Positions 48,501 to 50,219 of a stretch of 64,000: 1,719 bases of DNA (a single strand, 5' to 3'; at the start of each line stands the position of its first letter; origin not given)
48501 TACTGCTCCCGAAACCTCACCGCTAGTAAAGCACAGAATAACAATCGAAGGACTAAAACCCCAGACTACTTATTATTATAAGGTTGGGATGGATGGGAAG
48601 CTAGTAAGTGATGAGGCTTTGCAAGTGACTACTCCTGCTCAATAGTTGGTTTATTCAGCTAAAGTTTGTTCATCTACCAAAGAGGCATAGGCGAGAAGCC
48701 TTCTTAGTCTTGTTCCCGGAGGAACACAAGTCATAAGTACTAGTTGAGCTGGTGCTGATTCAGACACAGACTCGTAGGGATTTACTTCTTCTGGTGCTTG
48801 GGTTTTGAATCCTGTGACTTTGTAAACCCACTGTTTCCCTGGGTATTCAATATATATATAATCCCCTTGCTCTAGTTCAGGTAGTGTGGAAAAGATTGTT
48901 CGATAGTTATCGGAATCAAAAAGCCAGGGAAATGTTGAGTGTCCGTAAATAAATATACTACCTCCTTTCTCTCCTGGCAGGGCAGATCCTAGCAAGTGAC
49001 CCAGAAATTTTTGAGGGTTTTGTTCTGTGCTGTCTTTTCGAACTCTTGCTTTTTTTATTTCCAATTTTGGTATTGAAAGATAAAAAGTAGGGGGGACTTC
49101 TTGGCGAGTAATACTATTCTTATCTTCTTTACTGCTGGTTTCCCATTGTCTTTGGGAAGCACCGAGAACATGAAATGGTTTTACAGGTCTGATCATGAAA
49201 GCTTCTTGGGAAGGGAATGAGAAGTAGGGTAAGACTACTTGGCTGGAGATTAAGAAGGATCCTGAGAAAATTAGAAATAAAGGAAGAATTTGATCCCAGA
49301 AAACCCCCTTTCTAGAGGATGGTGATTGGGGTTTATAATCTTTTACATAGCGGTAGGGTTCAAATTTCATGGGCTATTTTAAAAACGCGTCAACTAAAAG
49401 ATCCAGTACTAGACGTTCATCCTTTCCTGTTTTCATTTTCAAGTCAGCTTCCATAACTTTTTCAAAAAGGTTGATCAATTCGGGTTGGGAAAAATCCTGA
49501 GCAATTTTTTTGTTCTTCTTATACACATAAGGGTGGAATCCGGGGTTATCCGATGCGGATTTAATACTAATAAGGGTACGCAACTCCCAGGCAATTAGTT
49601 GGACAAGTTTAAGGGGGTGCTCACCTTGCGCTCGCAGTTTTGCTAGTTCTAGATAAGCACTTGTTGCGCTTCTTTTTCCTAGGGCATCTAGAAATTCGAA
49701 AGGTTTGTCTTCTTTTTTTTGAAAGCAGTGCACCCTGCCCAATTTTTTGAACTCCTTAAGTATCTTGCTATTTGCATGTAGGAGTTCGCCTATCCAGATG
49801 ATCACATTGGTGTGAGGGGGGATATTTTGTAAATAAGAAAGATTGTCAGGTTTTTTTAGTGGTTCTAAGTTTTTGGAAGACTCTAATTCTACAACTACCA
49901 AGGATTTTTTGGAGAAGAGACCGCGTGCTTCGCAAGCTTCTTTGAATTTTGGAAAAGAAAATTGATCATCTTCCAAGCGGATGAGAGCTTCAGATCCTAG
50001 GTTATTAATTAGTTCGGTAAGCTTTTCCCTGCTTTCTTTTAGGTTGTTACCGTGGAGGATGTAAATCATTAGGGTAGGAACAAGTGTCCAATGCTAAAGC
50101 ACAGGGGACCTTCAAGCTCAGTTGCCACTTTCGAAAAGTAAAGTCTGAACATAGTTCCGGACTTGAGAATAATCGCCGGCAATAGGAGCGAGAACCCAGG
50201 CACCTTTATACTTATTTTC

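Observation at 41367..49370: Cohesin-like sorted surface protein, dockerin-bearing FN3 protein and sortase in one neighbourhood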

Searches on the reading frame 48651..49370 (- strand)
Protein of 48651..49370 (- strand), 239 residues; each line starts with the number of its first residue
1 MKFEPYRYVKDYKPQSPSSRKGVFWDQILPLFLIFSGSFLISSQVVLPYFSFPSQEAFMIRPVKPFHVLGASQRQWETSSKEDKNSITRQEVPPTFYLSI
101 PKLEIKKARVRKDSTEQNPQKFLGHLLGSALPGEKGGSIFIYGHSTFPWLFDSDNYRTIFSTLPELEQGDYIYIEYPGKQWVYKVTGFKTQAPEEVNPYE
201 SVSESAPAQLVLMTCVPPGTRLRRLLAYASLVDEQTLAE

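Call 3: search_protein_families(library=pfam, proteins=[window:48651-49370:-], max_evalue=0.1)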
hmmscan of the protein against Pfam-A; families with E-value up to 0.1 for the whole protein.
window:48651-49370:- (239 aa): 1 family
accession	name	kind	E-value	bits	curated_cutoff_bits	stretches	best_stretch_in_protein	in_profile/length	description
PF04203.18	Sortase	-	5e-21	75.2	26.6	1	98-232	1-125/125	Sortase domain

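Call 4: search_protein_families(library=ncbifam, proteins=[window:48651-49370:-], max_evalue=0.1)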
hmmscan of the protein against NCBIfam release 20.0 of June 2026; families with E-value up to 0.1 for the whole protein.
window:48651-49370:- (239 aa): 7 families
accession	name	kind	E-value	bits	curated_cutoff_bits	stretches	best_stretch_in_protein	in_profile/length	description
NF033745.1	class_C_sortase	subfamily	4.8e-15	55.9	160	1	79-229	77-218/220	class C sortase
TIGR01076.1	sortase_fam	subfamily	1.8e-13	50.4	39.35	1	97-228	2-124/136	sortase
NF033747.1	class_E_sortase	subfamily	1.2e-09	38.3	160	1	74-235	43-209/211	class E sortase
NF058671.1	sortase_SrtD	exception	1.3e-09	38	140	1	72-217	41-170/187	class D sortase, LPxTATN-specific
NF033746.1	class_D_sortase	subfamily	6.7e-09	35.7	165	1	97-217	12-116/135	class D sortase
NF033748.1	class_F_sortase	subfamily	2.2e-05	24.1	166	1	117-216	37-134/155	class F sortase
TIGR03784.1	marine_sortase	equivalog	0.0023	17.6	158.25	1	158-217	101-158/174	class GN sortase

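Call 49: search_solved_structures(query=window:48651-49370:-, max_evalue=0.01, show_alignments=2)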
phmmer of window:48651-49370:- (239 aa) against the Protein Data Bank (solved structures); distinct sequences matched with E-value up to 0.01: 25.
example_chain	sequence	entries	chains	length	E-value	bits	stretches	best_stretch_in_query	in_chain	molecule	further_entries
4d7w_A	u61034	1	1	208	2.7e-09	39.9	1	72-229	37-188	SORTASE FAMILY PROTEIN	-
8t28_A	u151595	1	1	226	1.6e-07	34.1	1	100-227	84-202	Class C sortase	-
6bwe_A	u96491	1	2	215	2.2e-07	33.7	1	89-233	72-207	Putative fimbrial associated sortase-like protein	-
5k9a_A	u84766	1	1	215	2.3e-07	33.6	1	89-233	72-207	Putative fimbrial associated sortase-like protein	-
24rr_A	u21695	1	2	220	1.5e-06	30.9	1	97-228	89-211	Ebp pilus assembly class C sortase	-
4g1j_A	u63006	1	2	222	3.8e-06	29.6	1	108-228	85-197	Sortase family protein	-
3rbi_A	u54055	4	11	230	4.2e-06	29.4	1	108-228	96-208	Sortase family protein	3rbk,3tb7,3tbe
2xwg_A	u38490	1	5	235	8.6e-06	28.4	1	117-229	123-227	SORTASE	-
8gr6_A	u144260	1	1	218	1.4e-05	27.8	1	96-229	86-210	Sortase-like protein, putative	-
6ixz_A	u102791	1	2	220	1.5e-05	27.6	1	96-230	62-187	Sortase family protein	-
7d6p_A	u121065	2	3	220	1.6e-05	27.6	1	96-230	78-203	Sortase family protein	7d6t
3rbj_A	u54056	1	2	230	6.4e-05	25.6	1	108-227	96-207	Sortase family protein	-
3o0p_A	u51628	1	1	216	0.00015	24.4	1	97-227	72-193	Sortase family protein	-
8guu_A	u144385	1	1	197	0.00019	24.1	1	96-228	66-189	Sortase-like protein, putative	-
5cuw_A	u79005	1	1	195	0.00043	22.8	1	98-235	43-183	SrtE1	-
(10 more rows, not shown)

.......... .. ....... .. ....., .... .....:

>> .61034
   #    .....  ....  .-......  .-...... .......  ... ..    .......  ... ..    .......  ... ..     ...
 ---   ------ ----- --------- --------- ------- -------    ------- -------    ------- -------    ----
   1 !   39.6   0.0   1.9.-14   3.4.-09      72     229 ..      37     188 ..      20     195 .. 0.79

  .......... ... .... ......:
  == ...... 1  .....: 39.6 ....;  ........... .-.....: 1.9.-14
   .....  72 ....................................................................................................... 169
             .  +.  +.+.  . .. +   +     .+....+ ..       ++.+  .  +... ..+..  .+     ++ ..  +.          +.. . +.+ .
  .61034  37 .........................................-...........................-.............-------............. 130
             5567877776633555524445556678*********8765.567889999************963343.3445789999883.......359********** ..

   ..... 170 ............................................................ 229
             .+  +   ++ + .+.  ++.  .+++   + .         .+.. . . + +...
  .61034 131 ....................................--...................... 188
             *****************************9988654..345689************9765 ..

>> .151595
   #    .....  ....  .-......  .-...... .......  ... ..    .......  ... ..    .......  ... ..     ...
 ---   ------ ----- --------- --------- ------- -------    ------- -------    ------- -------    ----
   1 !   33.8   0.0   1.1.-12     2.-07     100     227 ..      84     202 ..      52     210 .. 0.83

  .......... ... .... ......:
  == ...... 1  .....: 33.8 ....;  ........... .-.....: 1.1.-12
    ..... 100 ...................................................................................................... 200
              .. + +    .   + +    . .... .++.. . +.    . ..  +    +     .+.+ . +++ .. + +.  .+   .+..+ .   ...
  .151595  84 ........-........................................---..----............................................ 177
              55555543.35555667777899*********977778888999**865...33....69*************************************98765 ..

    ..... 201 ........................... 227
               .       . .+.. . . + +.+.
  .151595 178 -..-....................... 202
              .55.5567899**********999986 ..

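Call 62: find_homologous_proteins(query=window:48651-49370:-, max_evalue=1e-10)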
Query window:48651-49370:- (239 aa): 113 proteins with E <= 1e-10 among 349 candidates.
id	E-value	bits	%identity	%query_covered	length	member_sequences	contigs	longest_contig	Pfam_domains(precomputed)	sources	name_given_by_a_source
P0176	1.1e-157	540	100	100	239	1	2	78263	PF04203.19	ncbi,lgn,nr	ncbi:MAG: sortase [Patescibacteria group bacterium]|nr:sortase [Patescibacteria group bacterium]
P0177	3.3e-130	451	83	100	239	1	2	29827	PF04203.19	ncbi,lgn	-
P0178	4.8e-118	411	76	100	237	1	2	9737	PF04203.19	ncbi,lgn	-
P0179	2.1e-97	343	64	99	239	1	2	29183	PF04203.19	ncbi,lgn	-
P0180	2.6e-97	343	67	99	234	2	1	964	PF04203.19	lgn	-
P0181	1.4e-95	337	64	97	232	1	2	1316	PF04203.19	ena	-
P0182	4.8e-90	319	60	99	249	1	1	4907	PF04203.19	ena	-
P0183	5.4e-90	319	60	97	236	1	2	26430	PF04203.19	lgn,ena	-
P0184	1.2e-89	318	58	100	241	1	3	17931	PF04203.19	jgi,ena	-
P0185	1.3e-63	233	50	97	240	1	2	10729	PF04203.19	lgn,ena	-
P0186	1.4e-61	226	51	97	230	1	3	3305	PF04203.19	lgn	-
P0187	2.0e-59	219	51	98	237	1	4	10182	PF04203.19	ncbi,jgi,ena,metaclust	metaclust:\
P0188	5.8e-54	201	47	97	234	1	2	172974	PF04203.19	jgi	-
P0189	8.3e-44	168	46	85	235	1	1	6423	PF04203.19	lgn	-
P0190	2.8e-43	166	45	85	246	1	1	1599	PF04203.19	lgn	-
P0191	4.1e-42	162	38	97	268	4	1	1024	PF04203.19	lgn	-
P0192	1.3e-39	154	40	95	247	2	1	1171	PF04203.19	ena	-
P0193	5.7e-39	152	40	95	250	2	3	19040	PF04203.19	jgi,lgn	-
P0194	7.0e-39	152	39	97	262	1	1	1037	PF04203.19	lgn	-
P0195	1.2e-38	151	39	95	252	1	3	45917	PF04203.19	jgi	-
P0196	1.3e-38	151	40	95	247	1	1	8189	PF04203.19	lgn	-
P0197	1.9e-38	150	40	96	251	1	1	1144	PF04203.19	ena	-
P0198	2.2e-38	150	39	95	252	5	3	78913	PF04203.19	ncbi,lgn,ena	-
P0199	2.3e-38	150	39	96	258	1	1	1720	PF04203.19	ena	-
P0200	3.7e-38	149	37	87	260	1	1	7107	PF04203.19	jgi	jgi:sortase A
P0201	8.1e-38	148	38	87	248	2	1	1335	PF04203.19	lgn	-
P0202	8.7e-38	148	39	96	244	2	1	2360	PF04203.19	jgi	-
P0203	5.2e-37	145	40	96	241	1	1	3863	PF04203.19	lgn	-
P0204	6.1e-37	145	40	96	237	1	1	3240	PF04203.19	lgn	-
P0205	9.9e-37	145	39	97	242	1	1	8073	PF04203.19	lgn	-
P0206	1.3e-36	144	36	98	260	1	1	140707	PF04203.19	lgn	-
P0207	2.4e-36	143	37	95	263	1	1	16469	PF04203.19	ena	-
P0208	3.2e-36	143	39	85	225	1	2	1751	PF04203.19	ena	-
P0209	1.1e-35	141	38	98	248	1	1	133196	PF04203.19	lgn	-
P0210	3.9e-35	139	41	83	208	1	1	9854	PF04203.19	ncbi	ncbi:hypothetical protein A3K42_01555, partial [candidate division WWE3 bacterium RBG_13_37_7]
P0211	7.3e-35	138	37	97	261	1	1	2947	PF04203.19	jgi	-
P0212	1.8e-34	137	40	84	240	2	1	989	PF04203.19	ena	-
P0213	9.0e-34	135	39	79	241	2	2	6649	PF04203.19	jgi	-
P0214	1.4e-33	134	48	67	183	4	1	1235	PF04203.19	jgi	jgi:sortase A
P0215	2.4e-33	133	39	85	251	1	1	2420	PF04203.19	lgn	-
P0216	4.5e-33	133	44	69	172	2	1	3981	PF04203.19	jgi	-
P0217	9.4e-33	131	35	97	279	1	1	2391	PF04203.19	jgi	-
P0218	1.4e-32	131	51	59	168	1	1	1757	PF04203.19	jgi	jgi:sortase A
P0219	1.5e-32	131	37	97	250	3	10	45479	PF04203.19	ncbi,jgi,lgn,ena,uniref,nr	ncbi:MAG: hypothetical protein UX69_C0013G0019 [candidate division WWE3 bacterium GW2011_GWA2_46_9]|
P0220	1.5e-31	128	48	59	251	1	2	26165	PF04203.19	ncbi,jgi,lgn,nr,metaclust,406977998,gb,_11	ncbi:MAG: hypothetical protein ACD_22C00100G0011 [uncultured bacterium]|nr:MAG: hypothetical protein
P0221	1.3e-30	125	39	85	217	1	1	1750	PF04203.19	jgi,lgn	-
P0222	3.7e-30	123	39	84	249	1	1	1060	PF04203.19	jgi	jgi:LPXTG-site transpeptidase (sortase) family protein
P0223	1.8e-29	121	37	84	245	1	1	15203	PF04203.19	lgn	-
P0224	5.4e-27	113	36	95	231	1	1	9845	PF04203.19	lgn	-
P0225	1.2e-25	108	45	60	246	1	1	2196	PF04203.19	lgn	-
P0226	1.2e-25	108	48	59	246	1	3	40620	PF04203.19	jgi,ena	-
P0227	9.5e-25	105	44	59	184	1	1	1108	PF04203.19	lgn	-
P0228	1.7e-24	104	35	95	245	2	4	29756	PF04203.19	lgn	-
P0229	8.8e-24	102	33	95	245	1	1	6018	PF04203.19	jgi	jgi:sortase A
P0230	1.4e-23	101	46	59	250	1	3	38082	PF04203.19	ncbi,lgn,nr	ncbi:class E sortase [Candidatus Curtissbacteria bacterium]|nr:class E sortase [Candidatus Curtissba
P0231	1.5e-23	101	43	58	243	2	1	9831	PF04203.19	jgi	jgi:sortase A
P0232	3.4e-23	100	46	59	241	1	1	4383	PF04203.19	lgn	-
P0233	4.0e-23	100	33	95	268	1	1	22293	PF04203.19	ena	-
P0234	4.2e-23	100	34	95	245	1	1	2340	PF04203.19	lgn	-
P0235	7.9e-23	99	46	59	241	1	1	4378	PF04203.19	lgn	-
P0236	8.8e-23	99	33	84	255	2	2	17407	PF04203.19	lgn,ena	-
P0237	9.1e-23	99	33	92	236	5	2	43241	PF04203.19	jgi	-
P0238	1.6e-22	98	43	58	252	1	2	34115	PF04203.19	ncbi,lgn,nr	ncbi:sortase [Patescibacteria group bacterium]|nr:sortase [Patescibacteria group bacterium]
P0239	1.9e-22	98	43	62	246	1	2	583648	PF04203.19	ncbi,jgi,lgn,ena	-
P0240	2.6e-22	97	42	60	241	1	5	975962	PF04203.19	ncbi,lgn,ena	-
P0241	4.2e-22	97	43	59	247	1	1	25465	PF04203.19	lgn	-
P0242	7.0e-22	96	34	95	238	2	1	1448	PF04203.19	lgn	-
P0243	9.0e-22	96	31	95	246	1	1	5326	PF04203.19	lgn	-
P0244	1.0e-21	95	42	59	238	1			PF04203.19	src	-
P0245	1.1e-21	95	45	59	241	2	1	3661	PF04203.19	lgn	-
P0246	1.3e-21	95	36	95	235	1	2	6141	PF04203.19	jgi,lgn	jgi:sortase A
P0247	1.5e-21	95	43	57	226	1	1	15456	PF04203.19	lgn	-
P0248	2.3e-21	94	43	58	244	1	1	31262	PF04203.19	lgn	-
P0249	3.0e-21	94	34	95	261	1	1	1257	PF04203.19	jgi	-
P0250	3.6e-21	94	42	56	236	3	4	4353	PF04203.19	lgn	-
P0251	4.4e-21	93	34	82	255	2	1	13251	PF04203.19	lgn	-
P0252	8.9e-21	92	44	57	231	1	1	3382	PF04203.19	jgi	jgi:sortase A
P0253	1.1e-20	92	42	57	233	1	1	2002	PF04203.19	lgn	-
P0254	1.5e-20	92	34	95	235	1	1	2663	PF04203.19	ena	-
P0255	1.3e-19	88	34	95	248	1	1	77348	PF04203.19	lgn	-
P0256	1.5e-19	88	42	57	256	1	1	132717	PF04203.19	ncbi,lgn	-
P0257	1.5e-19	88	35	85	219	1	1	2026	PF04203.19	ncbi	-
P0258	1.7e-19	88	37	63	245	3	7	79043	PF04203.19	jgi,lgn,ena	-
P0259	1.8e-19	88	34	95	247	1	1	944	PF04203.19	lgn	-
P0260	1.9e-19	88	32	95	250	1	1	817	PF04203.19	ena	-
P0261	2.2e-19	88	42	57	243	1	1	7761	PF04203.19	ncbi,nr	ncbi:MAG: sortase [bacterium]|nr:sortase [bacterium]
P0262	2.5e-19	88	30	97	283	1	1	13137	PF04203.19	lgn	-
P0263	5.9e-19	86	38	57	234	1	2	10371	PF04203.19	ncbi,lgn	ncbi:MAG: sortase [Patescibacteria group bacterium]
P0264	6.2e-19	86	35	80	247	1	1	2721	PF04203.19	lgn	-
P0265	8.6e-19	86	34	95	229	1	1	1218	PF04203.19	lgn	-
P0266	8.9e-19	86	36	64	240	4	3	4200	PF04203.19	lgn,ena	-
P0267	1.3e-18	85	33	95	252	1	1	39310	PF04203.19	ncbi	-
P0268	2.4e-18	84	32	95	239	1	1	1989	PF04203.19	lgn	-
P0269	6.1e-18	83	33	95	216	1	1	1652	PF04203.19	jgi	jgi:sortase A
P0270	6.1e-18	83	32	95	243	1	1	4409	PF04203.19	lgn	-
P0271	1.0e-17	82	39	57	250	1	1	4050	PF04203.19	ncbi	-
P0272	1.5e-17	82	32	95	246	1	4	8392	PF04203.19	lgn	-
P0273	1.6e-17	82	38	57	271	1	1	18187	PF04203.19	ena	-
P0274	1.9e-17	81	38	61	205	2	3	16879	PF04203.19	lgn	-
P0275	2.2e-17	81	33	95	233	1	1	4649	PF04203.19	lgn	-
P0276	3.0e-17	81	43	57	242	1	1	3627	PF04203.19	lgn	-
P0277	3.3e-17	81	38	57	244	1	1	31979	PF04203.19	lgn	-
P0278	5.9e-17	80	33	95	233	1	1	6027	PF04203.19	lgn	-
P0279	6.5e-17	80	40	57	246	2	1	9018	PF04203.19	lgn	-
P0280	7.0e-17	80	32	95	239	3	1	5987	PF04203.19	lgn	-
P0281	7.0e-17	80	41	58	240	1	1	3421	PF04203.19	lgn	-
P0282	3.1e-16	77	33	95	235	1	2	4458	PF04203.19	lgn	-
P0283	4.5e-16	77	41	58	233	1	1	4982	PF04203.19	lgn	-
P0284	6.4e-16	76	43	57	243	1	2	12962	PF04203.19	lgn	-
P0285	8.5e-16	76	38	61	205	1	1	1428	PF04203.19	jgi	-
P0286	8.6e-16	76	37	62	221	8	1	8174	PF04203.19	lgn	-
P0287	8.9e-16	76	39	58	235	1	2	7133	PF04203.19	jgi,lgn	-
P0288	1.1e-15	76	41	58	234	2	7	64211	PF04203.19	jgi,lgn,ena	jgi:sortase A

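Call 64: find_encoding_contigs(protein=P0188, flank=8000, max_places=1)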
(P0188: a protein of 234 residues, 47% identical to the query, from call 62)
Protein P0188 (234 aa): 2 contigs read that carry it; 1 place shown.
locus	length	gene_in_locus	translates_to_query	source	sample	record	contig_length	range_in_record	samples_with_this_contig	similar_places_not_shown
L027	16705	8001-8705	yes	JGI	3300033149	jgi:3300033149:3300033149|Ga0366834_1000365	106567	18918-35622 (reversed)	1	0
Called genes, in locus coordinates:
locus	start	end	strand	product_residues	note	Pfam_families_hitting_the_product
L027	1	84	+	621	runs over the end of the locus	PF01935:DUF87 (faint), PF19044:P-loop_TraG, PF12846:AAA_10 (weak)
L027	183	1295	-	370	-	PF00712:DNA_pol3_beta, PF02767:DNA_pol3_beta_2, PF02768:DNA_pol3_beta_3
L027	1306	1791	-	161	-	PF13083:KH_KhpA-B, PF01424:R3H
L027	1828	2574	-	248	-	PF02096:60KD_IMP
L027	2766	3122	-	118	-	PF00825:Ribonuclease_P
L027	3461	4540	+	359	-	PF00162:PGK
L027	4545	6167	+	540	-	PF02730:AFOR_N, PF01314:AFOR_C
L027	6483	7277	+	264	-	PF03816:LytR_cpsA_psr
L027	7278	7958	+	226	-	PF21694:DNA_pol3_delta_C (weak)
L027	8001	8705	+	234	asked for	PF04203:Sortase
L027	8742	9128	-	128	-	PF25814:fn3_SORL1 (weak), PF00041:fn3, PF16656:Pur_ac_phosph_N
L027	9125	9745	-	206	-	PF16656:Pur_ac_phosph_N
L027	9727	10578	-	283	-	-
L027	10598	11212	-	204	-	PF00963:Cohesin (weak)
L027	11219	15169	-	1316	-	PF05506:PLipase_C_C (faint), PF00404:Dockerin_1 (faint), PF00963:Cohesin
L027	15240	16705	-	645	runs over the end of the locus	-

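Call 65: find_encoding_contigs(protein=P0198, flank=8000, max_places=1)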
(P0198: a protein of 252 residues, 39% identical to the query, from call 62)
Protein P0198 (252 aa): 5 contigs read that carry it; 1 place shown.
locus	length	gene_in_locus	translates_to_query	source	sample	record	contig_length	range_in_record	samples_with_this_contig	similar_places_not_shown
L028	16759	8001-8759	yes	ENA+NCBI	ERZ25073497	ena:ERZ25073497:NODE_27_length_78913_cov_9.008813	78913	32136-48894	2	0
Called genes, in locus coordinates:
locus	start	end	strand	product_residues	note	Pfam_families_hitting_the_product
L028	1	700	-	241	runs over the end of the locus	PF07501:G5, PF06725:3D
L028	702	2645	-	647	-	PF00580:UvrD-helicase, PF13245:AAA_19, PF13604:AAA_30 (faint), PF01443:Viral_helicase1 (faint), PF13361:UvrD_C, PF13538:UvrD_C_2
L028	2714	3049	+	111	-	-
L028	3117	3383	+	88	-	PF00085:Thioredoxin, PF13098:Thioredoxin_2 (weak), PF13905:Thioredoxin_8 (faint)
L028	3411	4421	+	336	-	PF00044:Gp_dh_N, PF02800:Gp_dh_C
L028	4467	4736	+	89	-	-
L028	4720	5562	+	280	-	PF02730:AFOR_N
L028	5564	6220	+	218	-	PF00121:TIM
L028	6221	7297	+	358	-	PF03816:LytR_cpsA_psr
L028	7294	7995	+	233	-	PF21694:DNA_pol3_delta_C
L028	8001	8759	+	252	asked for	PF04203:Sortase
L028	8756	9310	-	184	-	-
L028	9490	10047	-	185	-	-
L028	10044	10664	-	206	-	-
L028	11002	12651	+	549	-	PF03023:MurJ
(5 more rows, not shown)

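Call 66: find_encoding_contigs(protein=P0240, flank=8000, max_places=1)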
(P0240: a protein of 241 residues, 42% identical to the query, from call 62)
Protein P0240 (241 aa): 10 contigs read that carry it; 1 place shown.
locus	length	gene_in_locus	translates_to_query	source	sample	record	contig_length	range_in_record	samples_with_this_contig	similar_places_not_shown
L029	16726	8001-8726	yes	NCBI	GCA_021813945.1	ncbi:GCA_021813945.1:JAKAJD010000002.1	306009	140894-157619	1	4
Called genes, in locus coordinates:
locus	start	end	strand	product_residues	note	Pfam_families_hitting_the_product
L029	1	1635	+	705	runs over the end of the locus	PF17854:FtsK_alpha, PF01580:FtsK_SpoIIIE, PF09397:FtsK_gamma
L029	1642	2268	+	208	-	PF13413:HTH_25, PF09136:Glucodextran_B (weak)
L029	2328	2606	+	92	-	-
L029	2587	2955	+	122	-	-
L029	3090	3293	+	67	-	-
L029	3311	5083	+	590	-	PF01411:tRNA-synt_2c, PF07973:tRNA_SAD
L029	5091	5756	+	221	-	-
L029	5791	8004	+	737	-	-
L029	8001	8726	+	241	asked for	PF04203:Sortase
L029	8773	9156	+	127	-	PF03652:RuvX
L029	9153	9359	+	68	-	-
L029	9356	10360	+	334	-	PF02618:YceG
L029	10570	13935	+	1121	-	PF04563:RNA_pol_Rpb2_1, PF04561:RNA_pol_Rpb2_2, PF04565:RNA_pol_Rpb2_3, PF10385:RNA_pol_Rpb2_45, PF00562:RNA_pol_Rpb2_6, PF04560:RNA_pol_Rpb2_7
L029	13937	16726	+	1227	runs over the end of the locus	PF04997:RNA_pol_Rpb1_1, PF00623:RNA_pol_Rpb1_2, PF04983:RNA_pol_Rpb1_3, PF05000:RNA_pol_Rpb1_4 (weak), PF04998:RNA_pol_Rpb1_5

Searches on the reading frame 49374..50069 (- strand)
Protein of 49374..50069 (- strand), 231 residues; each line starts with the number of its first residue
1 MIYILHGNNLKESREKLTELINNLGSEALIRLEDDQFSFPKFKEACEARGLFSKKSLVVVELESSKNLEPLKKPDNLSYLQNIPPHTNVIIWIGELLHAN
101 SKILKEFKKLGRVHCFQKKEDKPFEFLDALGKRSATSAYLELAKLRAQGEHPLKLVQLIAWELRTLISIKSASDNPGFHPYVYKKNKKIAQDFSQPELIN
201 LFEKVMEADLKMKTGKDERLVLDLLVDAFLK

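Call 3: search_protein_families(library=pfam, proteins=[window:49374-50069:-], max_evalue=0.1)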
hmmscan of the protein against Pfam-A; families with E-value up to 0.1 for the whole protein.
window:49374-50069:- (231 aa): 3 families
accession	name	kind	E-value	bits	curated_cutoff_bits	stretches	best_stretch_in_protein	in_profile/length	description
PF21694.2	DNA_pol3_delta_C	-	2.5e-15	57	27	1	120-226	1-118/121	DNA polymerase III delta subunit, C-terminal domain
PF06144.19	DNA_pol3_delta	-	2.2e-05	24.9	21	1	28-115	31-123/124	DNA polymerase III, delta subunit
PF15711.10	ILEI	-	0.094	13.7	27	0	78-116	34-74/90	Interleukin-like EMT inducer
